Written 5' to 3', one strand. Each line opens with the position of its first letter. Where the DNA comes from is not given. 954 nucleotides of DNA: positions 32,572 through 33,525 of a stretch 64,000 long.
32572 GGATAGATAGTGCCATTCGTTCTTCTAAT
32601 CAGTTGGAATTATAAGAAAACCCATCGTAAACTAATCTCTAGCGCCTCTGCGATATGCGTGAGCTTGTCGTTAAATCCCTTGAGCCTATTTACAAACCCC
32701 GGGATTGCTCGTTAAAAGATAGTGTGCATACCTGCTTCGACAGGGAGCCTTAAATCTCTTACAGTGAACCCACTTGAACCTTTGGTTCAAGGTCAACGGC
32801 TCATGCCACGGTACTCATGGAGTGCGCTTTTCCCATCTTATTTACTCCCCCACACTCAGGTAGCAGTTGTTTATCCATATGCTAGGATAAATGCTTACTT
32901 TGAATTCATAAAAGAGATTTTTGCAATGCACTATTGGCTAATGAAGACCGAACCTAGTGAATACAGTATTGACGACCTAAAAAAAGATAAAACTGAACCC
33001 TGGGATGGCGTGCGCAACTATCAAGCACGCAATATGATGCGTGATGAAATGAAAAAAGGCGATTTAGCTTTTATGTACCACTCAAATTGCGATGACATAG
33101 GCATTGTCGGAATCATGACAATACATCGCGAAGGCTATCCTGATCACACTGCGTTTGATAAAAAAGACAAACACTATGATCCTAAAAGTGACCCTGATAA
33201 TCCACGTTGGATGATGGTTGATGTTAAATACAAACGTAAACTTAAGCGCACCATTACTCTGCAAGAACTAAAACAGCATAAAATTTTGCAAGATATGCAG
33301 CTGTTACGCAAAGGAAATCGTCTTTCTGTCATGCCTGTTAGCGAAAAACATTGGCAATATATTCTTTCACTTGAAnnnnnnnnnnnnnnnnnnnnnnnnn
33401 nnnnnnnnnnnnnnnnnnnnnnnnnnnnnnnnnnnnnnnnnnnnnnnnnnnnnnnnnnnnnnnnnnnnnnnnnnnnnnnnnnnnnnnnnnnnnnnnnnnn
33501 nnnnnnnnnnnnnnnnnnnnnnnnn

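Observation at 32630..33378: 6S RNA is followed by an EVE (PUA-like) domain gene instead of the canonical 5-formyl-THF cycloligase (ygfA)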

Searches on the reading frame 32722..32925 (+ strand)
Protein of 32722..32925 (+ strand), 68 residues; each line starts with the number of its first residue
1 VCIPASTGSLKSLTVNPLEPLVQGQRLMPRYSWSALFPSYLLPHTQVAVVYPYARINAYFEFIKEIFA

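Call 4: search_protein_families(library=pfam, proteins=[window:32722-32925:+], max_evalue=0.01)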
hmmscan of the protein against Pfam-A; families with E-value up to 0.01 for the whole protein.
window:32722-32925:+ (68 aa): 0 families
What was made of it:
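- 32722..32925 (+): Spurious N-terminal extension of the EVE ORF. It overlaps the 6S gene and is not coding. No Pfam match (call 4).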

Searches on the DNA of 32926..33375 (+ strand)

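Call 16: search_rna_families(sources=[L007, L010, L015, L018, L023, L028, L037, L041, L049, L053, L062, L073, L084, L044], threshold=gathering)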
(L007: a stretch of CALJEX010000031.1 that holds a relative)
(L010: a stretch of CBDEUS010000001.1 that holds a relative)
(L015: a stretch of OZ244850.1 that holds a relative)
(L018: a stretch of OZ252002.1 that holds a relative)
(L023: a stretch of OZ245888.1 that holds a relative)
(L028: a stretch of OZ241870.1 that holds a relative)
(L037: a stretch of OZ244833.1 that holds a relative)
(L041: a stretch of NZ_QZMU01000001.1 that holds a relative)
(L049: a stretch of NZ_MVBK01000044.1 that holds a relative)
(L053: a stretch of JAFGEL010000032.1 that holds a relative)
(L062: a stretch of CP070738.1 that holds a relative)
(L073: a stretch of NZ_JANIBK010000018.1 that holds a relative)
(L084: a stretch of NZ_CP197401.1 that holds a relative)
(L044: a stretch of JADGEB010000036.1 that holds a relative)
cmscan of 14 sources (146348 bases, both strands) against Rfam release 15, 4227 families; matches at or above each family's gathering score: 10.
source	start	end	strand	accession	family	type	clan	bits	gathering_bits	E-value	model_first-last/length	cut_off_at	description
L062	3912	4093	+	RF00013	6S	Gene;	-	95.6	46.4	1.7e-17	1-187/187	no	6S / SsrS RNA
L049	3861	4048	+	RF00013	6S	Gene;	-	88.5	46.4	8.3e-16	1-187/187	no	6S / SsrS RNA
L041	3806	3990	+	RF00013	6S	Gene;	-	87.6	46.4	1.3e-15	1-187/187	no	6S / SsrS RNA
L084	4800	4979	+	RF00013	6S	Gene;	-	85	46.4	5.5e-15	1-187/187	no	6S / SsrS RNA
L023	4773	4958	+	RF00013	6S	Gene;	-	79.4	46.4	1.2e-13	1-187/187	no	6S / SsrS RNA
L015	4751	4935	+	RF00013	6S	Gene;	-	70.4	46.4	1.7e-11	1-187/187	no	6S / SsrS RNA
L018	4756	4939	+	RF00013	6S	Gene;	-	64.8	46.4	3.6e-10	1-187/187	no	6S / SsrS RNA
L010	4767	4951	+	RF00013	6S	Gene;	-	63.4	46.4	7.6e-10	1-187/187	no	6S / SsrS RNA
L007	4711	4892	+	RF00013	6S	Gene;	-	62.5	46.4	1.2e-09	1-187/187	no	6S / SsrS RNA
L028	4101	4288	+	RF00013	6S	Gene;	-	53.9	46.4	1.4e-07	1-187/187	no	6S / SsrS RNA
